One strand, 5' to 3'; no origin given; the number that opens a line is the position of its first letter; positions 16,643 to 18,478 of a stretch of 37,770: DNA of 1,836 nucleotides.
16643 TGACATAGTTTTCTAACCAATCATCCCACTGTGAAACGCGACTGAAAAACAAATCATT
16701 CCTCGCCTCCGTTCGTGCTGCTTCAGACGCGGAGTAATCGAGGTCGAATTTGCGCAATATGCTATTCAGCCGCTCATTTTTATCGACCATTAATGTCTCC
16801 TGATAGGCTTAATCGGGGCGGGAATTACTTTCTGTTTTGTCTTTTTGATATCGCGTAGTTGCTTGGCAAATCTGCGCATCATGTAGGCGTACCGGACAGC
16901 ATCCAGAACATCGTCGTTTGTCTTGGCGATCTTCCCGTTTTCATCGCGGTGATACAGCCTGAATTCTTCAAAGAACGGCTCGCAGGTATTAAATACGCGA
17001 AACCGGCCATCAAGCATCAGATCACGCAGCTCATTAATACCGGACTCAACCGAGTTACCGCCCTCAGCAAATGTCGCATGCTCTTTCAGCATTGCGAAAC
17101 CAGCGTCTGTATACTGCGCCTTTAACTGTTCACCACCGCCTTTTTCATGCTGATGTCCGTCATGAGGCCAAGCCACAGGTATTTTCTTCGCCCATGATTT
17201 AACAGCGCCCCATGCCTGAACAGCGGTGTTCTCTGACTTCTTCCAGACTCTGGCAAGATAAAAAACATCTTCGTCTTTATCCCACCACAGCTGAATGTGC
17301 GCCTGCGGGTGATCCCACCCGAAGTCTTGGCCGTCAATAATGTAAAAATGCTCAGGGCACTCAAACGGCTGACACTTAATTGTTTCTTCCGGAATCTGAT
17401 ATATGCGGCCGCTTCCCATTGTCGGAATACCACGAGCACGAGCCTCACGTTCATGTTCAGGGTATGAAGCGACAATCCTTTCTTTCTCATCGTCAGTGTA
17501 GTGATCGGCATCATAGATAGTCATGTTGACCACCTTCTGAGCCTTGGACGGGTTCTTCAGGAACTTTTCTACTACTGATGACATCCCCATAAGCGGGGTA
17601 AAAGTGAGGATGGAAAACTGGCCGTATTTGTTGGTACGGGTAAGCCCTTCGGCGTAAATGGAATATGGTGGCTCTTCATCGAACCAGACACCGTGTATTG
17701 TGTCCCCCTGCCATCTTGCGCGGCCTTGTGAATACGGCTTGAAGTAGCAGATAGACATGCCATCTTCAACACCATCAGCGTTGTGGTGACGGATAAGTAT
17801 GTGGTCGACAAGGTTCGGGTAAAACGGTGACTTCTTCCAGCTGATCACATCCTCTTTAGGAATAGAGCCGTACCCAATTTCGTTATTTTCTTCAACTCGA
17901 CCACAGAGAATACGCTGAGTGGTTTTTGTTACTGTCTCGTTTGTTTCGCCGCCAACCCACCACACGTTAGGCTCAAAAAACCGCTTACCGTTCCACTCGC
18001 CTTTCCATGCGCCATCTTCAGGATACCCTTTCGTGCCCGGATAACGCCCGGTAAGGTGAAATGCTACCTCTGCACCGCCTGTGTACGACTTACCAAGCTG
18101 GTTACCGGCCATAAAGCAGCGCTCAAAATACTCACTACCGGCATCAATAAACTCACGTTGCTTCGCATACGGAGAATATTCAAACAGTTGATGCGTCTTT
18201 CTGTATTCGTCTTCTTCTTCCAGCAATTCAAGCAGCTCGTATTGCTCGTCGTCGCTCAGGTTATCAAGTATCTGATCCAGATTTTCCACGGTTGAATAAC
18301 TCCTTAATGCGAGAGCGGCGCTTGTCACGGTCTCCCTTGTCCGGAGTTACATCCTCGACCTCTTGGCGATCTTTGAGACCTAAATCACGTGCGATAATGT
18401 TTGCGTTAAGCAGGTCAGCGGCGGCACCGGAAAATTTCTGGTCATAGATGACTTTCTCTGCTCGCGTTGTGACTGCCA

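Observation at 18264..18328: Terminase large subunit start is ambiguous; TerS/TerL overlap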

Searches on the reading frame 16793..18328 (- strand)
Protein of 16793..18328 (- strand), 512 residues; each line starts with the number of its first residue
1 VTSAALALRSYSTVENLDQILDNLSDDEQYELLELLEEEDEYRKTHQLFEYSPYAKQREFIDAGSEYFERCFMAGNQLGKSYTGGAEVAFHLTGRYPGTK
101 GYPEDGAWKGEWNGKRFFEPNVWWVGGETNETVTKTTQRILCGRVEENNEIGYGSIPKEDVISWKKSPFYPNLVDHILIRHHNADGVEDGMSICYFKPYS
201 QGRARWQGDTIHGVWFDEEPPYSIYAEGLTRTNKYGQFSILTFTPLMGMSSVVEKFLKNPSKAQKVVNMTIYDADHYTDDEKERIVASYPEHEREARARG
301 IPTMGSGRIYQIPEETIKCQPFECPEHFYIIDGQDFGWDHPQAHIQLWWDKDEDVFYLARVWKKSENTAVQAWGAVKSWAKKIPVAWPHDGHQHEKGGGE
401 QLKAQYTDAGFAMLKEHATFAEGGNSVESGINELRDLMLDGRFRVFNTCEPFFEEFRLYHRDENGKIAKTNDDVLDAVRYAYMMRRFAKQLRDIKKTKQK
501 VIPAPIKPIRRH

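Call 4: search_solved_structures(query=window:16793-18328:-, show_alignments=2)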
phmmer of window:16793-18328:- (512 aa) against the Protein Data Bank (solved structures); distinct sequences matched with E-value up to 0.001: 2.
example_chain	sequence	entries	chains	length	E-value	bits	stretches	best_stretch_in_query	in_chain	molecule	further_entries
4dkw_A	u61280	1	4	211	1.4e-131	443.1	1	303-511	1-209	Large terminase protein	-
6vi1_M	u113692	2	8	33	2.7e-07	32.9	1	16-46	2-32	Terminase, large subunit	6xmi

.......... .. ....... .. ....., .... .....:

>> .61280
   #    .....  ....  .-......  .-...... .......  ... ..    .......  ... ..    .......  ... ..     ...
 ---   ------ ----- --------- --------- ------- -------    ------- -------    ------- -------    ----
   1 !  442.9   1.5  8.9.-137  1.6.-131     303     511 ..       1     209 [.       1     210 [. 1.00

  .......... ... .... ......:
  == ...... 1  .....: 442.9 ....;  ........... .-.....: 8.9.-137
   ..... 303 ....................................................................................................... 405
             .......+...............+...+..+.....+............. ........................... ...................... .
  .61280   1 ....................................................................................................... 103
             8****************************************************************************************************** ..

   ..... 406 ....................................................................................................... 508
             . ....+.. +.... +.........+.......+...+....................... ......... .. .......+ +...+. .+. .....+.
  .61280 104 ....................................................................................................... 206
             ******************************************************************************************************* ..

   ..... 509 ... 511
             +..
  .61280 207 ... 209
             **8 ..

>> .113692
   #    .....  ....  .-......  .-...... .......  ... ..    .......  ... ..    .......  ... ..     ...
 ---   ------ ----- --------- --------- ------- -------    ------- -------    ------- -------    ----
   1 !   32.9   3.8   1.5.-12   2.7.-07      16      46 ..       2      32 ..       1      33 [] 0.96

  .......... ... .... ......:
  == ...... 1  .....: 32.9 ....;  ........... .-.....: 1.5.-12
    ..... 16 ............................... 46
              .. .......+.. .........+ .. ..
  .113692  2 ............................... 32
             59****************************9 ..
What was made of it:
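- On P22 gp2-type large terminase: The P22 nuclease-domain structure 4dkw aligns at E 1e-131, call 4.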

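Call 14: find_related_loci(query=window:16793-18289:-, collection=viral_contigs, flank=1500)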
Query window:16793-18289:- (499 aa) in viral_contigs; peptide patterns used: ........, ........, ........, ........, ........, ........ (x = any residue, [..] = any of these).
472 stretches matched a pattern; 472 encode a relative of the query (tblastn E <= 1e-3); the best 80 are kept; 80 distinct loci.
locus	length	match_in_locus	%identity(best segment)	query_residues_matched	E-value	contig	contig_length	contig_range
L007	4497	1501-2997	99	1-499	0e+0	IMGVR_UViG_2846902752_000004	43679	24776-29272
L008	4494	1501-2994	97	1-498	0e+0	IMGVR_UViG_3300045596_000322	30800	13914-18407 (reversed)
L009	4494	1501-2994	94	1-498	0e+0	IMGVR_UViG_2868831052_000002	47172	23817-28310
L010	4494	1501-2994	94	1-498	0e+0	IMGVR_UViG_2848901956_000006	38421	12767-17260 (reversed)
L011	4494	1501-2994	94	1-498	0e+0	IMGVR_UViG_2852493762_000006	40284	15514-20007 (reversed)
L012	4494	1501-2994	94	1-498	0e+0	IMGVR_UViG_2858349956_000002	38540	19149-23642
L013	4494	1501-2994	94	1-498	0e+0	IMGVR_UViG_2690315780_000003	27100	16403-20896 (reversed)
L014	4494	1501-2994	93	1-498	0e+0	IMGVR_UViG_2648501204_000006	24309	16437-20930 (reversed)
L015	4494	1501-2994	93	1-498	0e+0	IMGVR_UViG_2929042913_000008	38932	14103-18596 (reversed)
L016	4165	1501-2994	94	1-498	0e+0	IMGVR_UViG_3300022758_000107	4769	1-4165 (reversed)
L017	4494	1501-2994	93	1-498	0e+0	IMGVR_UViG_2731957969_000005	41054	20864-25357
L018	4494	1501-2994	93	1-498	0e+0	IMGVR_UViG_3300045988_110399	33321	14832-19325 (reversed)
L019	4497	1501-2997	92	1-499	0e+0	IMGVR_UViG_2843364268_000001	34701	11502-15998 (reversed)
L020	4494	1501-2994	90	1-498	0e+0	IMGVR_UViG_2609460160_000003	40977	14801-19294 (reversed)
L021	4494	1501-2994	90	1-498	0e+0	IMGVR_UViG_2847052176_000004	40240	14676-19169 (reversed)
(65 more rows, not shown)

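Call 31: list_cluster_members(proteins=[window:16793-18328:-, window:16793-18289:-, window:18267-18755:-])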
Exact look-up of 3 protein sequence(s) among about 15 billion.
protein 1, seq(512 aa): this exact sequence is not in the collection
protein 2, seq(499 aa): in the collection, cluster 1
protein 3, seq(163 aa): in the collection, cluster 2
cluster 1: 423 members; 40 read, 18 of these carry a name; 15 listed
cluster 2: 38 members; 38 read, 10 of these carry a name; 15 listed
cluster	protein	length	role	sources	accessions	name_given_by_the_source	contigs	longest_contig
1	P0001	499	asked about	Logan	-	-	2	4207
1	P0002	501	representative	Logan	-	-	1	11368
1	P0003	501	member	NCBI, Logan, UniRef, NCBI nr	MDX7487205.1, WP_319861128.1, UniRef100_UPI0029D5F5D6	terminase large subunit domain-containing protein [Serratia marcescens] | terminase large subunit domain-containing protein n=1 Tax=Serratia marcescens TaxID=615 ... | terminase family protein [Serratia marcescens]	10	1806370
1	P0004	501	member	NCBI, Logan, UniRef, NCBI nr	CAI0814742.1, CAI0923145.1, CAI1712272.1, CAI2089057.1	Bacteriophage terminase large (ATPase) subunit and inactivated derivatives [Serratia ... | terminase large subunit n=1 Tax=Serratia quinivorans TaxID=137545 RepID=UPI00217BEF52 | terminase large subunit [Serratia quinivorans]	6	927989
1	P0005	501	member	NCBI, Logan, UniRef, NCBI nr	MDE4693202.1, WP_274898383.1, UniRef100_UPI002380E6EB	terminase large subunit domain-containing protein [Klebsiella pneumoniae] | terminase large subunit domain-containing protein n=1 Tax=Klebsiella pneumoniae TaxID=573 ... | terminase family protein [Klebsiella pneumoniae]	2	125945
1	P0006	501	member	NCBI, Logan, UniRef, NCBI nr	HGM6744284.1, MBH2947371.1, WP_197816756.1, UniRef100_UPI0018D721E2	terminase large subunit [Serratia ureilytica] | terminase large subunit domain-containing protein n=1 Tax=Serratia ureilytica ...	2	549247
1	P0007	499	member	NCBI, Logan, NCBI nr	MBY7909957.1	terminase large subunit [Vibrio fluvialis]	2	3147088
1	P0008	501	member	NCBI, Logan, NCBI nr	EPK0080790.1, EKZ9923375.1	terminase large subunit domain-containing protein [Klebsiella aerogenes] | terminase large subunit [Klebsiella aerogenes]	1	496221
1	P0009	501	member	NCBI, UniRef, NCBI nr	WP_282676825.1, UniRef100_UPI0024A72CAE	terminase large subunit domain-containing protein [Serratia marcescens] | terminase large subunit domain-containing protein n=1 Tax=Serratia marcescens TaxID=615 ... | terminase family protein [Serratia marcescens]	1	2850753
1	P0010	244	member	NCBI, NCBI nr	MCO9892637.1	terminase large subunit, partial [Salmonella enterica subsp. enterica serovar Mbandaka] | terminase large subunit [Salmonella enterica subsp. enterica serovar Mbandaka]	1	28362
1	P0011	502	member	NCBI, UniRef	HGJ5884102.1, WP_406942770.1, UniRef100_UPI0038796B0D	terminase large subunit domain-containing protein [Arsenophonus sp.] | terminase large subunit domain-containing protein n=1 Tax=Arsenophonus sp. TaxID=1872640 ...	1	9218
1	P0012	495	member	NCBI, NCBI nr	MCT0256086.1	terminase large subunit [Proteus mirabilis]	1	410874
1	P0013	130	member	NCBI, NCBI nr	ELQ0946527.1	terminase family protein, partial [Shigella flexneri] | terminase family protein [Shigella flexneri]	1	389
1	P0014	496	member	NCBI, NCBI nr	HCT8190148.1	TPA: terminase large subunit [Morganella morganii] | terminase large subunit [Morganella morganii]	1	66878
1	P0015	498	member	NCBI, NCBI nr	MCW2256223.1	phage terminase large subunit-like protein [Providencia alcalifaciens]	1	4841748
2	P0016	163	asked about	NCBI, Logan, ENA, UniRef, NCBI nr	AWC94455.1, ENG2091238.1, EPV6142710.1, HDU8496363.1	DNA-packaging protein [Morganella morganii] | DNA-packaging protein n=1 Tax=Morganella morganii TaxID=582 RepID=A0AAU8ZMT8_MORMO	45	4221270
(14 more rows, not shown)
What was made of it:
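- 18264..18755 (-): Small terminase (TerS, P22 gp3 type), 163 aa, ATG start, TGA stop. The exact sequence is named as a Morganella morganii DNA-packaging protein (call 31).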

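Call 52: search_protein_families(library=pfam, proteins=[window:16793-18328:-])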
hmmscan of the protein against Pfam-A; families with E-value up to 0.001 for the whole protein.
window:16793-18328:- (512 aa): 2 families
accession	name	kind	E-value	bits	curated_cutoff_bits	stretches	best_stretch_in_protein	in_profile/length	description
PF03237.21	Terminase_6N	-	1e-41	143.4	22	1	71-316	1-214/215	Terminase large subunit, T4likevirus-type, N-terminal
PF17289.8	Terminase_6C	-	2.1e-33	115.9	22.6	1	333-484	2-154/155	Terminase RNaseH-like domain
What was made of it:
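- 16790..18289 (-): Large terminase (TerL, P22 gp2 type) from the best-supported start, 499 aa. Pfam Terminase_6N and Terminase_6C (call 52).
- On P22 gp2-type large terminase: Pfam Terminase_6N (E 1e-41) and Terminase_6C (E 2e-33), call 52.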

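Call 53: list_cluster_members(proteins=[window:16793-18280:-, window:16793-18259:-, window:16793-18112:-])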
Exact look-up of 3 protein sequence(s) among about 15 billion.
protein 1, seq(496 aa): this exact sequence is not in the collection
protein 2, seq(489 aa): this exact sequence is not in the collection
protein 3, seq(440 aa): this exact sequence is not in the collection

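Call 54: find_encoding_contigs(protein=P0016, flank=2500, max_places=8)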
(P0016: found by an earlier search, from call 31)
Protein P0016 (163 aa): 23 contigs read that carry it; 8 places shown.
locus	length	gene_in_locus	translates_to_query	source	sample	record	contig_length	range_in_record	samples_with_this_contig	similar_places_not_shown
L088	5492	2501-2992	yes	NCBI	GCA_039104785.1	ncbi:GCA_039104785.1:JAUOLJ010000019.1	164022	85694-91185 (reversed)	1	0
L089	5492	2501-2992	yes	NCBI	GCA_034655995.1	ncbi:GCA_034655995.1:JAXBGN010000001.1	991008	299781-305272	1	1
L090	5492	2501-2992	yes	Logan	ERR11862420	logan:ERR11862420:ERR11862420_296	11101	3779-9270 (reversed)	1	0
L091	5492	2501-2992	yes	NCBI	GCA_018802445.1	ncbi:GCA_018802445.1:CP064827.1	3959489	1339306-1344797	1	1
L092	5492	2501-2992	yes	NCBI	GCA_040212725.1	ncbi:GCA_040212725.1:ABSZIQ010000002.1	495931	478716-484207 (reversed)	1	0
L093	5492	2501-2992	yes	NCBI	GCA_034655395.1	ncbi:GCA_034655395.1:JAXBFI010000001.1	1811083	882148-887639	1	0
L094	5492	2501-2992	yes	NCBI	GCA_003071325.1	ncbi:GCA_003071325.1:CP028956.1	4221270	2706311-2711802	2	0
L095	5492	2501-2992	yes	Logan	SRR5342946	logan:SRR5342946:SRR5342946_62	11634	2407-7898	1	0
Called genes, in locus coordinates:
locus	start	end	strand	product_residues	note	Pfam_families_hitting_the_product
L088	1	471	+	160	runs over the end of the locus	PF05257:CHAP (weak)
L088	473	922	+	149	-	PF03245:Phage_lysis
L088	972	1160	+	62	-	-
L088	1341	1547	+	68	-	-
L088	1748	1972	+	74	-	PF10834:DUF2560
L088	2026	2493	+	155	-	-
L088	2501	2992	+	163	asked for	PF16677:GP3_package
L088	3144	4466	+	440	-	PF03237:Terminase_6N, PF17289:Terminase_6C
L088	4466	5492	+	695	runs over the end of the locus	PF16510:P22_portal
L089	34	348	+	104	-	PF05106:Phage_holin_3_1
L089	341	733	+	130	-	PF13539:Peptidase_M15_4 (weak)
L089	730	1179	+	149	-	PF03245:Phage_lysis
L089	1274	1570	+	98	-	-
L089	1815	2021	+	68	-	-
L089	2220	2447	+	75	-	PF10834:DUF2560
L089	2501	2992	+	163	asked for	PF16677:GP3_package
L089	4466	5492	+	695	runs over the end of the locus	PF16510:P22_portal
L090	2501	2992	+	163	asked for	PF16677:GP3_package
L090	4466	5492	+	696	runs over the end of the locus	PF16510:P22_portal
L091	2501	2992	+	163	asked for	PF16677:GP3_package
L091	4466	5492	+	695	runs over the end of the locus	PF16510:P22_portal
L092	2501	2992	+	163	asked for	PF16677:GP3_package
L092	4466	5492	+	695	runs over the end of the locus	PF16510:P22_portal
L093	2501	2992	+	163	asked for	PF16677:GP3_package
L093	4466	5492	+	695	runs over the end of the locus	PF16510:P22_portal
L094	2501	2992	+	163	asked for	PF16677:GP3_package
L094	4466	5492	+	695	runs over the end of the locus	PF16510:P22_portal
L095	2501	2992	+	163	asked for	PF16677:GP3_package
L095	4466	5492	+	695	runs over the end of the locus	PF16510:P22_portal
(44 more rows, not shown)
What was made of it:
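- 18278..18280 (-): CTG used as the start in some public annotations (496/495-aa '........' products); judged wrong. Two of 8 M. morganii loci use it (call 54).
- Two of 8 M. morganii loci call the gene from there (call 54). One of 8 M. morganii gene calls gives 440 aa (call 54).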

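Call 55: find_encoding_contigs(protein=P0003, flank=600, max_places=1)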
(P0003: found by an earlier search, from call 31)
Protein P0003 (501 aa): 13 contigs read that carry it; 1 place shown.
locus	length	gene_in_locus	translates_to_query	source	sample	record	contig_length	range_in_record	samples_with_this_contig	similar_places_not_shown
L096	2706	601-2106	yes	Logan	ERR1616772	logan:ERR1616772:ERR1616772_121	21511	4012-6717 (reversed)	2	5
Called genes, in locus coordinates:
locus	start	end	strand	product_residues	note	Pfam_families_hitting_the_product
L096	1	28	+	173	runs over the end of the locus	-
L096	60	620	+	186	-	PF03592:Terminase_2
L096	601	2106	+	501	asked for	PF03237:Terminase_6N, PF17289:Terminase_6C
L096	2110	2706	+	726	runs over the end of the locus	PF16510:P22_portal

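Call 56: find_encoding_contigs(protein=P0007, flank=600, max_places=1)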
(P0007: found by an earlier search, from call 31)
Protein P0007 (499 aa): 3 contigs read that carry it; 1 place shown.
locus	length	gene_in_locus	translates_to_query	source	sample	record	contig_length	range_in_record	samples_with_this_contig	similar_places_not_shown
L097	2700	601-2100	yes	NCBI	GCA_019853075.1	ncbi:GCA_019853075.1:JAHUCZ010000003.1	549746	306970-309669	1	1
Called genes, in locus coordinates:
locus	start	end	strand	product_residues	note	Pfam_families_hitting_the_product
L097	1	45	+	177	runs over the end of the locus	-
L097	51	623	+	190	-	PF03592:Terminase_2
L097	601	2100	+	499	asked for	PF03237:Terminase_6N, PF17289:Terminase_6C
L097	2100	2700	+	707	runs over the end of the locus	PF16510:P22_portal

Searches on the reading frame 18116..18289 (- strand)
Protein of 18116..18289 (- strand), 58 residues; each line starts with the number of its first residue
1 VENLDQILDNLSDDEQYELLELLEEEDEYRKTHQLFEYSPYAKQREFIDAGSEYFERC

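Call 35: search_solved_structures(query=window:18116-18289:-, show_alignments=2, max_evalue=1)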
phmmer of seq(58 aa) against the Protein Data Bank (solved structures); distinct sequences matched with E-value up to 1: 3.
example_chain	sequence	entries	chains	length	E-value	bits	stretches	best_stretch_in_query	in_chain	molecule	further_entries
6vi1_M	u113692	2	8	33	6.2e-09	39.3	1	3-33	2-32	Terminase, large subunit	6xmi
2v1n_A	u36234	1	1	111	0.13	16.4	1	2-55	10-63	PROTEIN KIN HOMOLOG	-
3rf2_A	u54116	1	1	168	0.75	14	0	15-54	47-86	30S ribosomal protein S8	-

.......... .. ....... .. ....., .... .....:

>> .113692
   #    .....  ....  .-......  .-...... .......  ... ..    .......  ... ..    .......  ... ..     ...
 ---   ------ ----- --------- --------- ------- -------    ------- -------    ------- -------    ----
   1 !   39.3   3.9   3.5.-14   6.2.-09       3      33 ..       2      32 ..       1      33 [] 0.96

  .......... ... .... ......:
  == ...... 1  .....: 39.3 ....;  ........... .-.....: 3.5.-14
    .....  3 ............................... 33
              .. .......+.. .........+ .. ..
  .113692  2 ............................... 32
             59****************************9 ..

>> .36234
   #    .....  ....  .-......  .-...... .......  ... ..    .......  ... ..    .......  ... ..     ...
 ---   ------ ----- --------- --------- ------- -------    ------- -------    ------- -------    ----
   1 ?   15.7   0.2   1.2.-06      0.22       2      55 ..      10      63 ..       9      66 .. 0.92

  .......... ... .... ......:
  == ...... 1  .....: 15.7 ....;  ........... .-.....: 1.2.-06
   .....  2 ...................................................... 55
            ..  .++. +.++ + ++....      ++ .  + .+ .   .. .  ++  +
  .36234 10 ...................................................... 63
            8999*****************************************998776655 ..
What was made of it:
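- On P22 gp2-type large terminase: The N-terminal segment aligns to the deposited 33-residue peptide 6vi1_M (calls 4, 35).
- (7) A deposited 33-residue 'Terminase, large subunit' peptide (6vi1/6xmi) aligns so that its first residue falls at the P22-type start (calls 4, 35).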
